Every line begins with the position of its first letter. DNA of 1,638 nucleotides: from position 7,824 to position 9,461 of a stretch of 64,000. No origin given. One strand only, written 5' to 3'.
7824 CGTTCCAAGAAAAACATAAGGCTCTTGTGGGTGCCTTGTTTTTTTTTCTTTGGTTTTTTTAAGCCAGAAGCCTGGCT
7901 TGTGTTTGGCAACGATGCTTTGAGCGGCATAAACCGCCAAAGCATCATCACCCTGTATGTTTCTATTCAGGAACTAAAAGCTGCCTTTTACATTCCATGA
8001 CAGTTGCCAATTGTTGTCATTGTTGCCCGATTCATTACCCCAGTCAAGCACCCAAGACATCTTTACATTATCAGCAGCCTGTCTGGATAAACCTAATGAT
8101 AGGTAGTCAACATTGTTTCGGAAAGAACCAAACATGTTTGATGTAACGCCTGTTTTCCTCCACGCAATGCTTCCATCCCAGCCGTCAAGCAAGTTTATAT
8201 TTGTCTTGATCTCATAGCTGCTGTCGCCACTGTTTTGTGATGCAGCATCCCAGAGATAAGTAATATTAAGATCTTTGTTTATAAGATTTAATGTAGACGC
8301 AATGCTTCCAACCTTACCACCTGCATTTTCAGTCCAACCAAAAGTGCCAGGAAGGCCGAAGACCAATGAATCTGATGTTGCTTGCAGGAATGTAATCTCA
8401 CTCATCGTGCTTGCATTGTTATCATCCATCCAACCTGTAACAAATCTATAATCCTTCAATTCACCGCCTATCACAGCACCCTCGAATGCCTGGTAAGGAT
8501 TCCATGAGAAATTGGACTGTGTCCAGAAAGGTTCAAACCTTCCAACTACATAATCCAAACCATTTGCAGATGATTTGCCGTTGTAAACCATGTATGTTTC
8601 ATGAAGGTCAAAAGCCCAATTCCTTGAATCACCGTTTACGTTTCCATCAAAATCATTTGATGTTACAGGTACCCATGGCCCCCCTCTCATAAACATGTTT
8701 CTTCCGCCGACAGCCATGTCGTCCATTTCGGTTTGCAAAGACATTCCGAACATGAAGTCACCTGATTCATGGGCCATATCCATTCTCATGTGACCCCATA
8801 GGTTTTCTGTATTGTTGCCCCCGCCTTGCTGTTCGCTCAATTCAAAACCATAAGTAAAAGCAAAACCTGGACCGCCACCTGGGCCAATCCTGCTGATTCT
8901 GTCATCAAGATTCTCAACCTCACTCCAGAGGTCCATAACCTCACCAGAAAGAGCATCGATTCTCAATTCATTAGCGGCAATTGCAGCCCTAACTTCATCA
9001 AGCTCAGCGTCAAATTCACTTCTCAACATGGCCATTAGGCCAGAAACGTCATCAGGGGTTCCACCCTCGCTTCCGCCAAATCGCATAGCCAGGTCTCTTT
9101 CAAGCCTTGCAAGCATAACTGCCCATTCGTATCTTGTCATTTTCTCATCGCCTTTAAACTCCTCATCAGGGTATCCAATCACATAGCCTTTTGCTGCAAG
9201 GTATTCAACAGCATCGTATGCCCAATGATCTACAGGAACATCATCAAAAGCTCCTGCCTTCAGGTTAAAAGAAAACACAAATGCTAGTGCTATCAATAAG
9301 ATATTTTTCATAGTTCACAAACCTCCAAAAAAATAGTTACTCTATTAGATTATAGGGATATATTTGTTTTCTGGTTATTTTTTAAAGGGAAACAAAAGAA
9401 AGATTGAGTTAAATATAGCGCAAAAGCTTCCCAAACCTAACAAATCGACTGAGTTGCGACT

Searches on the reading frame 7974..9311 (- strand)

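Call 29: search_protein_families(library=pfam, proteins=[window:7974-9311:-], max_evalue=0.00001)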
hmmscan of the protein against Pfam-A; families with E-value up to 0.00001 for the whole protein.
window:7974-9311:- (445 aa): 1 family
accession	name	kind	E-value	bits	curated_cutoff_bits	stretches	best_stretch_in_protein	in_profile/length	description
PF00395.25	SLH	-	5.2e-09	36.4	20.8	1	22-60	2-40/44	S-layer homology domain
